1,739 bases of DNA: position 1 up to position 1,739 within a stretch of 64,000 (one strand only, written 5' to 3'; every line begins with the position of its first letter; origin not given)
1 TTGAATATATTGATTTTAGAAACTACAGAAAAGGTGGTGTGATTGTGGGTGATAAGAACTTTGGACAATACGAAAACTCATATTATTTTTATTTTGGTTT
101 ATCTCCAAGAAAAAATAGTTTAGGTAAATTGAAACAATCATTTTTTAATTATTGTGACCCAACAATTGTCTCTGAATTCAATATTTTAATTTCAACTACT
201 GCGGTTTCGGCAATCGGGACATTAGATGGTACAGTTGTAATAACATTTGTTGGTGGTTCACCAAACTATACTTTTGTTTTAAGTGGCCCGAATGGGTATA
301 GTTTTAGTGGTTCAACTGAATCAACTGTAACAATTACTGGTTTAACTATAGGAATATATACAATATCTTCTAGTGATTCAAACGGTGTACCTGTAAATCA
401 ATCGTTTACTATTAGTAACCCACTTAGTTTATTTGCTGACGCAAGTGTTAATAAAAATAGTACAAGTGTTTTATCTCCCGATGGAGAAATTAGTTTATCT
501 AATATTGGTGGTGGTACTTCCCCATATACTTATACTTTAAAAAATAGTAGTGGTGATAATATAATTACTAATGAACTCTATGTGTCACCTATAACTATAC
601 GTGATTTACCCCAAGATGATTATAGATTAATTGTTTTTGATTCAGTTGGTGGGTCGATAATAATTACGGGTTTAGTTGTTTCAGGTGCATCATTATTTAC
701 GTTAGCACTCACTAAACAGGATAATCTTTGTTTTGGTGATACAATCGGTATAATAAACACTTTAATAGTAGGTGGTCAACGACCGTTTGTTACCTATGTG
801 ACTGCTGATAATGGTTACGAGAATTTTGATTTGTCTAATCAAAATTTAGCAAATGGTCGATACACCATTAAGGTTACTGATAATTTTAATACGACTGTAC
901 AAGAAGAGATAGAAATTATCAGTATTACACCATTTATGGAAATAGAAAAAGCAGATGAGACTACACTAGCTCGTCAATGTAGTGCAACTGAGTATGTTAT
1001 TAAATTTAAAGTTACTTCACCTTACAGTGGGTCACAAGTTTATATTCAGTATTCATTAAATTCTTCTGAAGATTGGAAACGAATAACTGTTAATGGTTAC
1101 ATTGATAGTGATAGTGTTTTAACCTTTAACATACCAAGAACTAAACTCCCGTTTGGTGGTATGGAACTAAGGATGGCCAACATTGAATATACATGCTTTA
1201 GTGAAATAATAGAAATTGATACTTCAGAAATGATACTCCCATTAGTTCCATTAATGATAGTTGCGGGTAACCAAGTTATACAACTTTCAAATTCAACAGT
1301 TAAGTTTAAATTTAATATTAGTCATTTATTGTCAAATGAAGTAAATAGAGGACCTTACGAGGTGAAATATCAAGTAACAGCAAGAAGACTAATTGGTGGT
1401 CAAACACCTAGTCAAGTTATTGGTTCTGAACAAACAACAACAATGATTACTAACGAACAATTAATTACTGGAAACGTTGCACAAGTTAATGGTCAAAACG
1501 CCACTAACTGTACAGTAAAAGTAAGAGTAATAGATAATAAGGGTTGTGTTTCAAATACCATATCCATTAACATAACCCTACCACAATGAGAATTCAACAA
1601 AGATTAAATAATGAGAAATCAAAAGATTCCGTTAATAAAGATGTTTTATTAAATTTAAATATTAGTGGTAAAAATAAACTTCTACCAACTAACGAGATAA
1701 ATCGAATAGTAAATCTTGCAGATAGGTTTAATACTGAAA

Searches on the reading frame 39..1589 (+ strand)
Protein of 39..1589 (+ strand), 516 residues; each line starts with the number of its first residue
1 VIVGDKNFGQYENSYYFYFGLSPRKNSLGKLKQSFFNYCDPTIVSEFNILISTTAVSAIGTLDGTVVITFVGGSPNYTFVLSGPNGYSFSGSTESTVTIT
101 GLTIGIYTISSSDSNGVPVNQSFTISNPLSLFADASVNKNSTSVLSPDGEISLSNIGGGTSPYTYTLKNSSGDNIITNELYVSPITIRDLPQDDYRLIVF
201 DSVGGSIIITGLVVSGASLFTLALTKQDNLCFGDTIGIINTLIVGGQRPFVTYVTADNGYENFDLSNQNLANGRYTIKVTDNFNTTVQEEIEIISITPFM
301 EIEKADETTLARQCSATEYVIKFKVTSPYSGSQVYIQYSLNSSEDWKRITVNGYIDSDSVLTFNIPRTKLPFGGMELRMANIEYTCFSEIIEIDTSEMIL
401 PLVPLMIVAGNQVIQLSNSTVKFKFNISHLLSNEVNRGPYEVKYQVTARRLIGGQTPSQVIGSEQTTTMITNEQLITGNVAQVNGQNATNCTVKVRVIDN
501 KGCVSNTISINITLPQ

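Call 63: search_protein_families(library=pfam, proteins=[window:39-1589:+], max_evalue=0.001)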
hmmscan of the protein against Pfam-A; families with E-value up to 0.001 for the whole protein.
window:39-1589:+ (516 aa): 1 family
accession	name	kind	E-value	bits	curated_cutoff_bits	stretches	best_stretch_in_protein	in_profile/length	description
PF13573.12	SprB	-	6.9e-07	29.2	28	0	60-85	11-36/37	SprB repeat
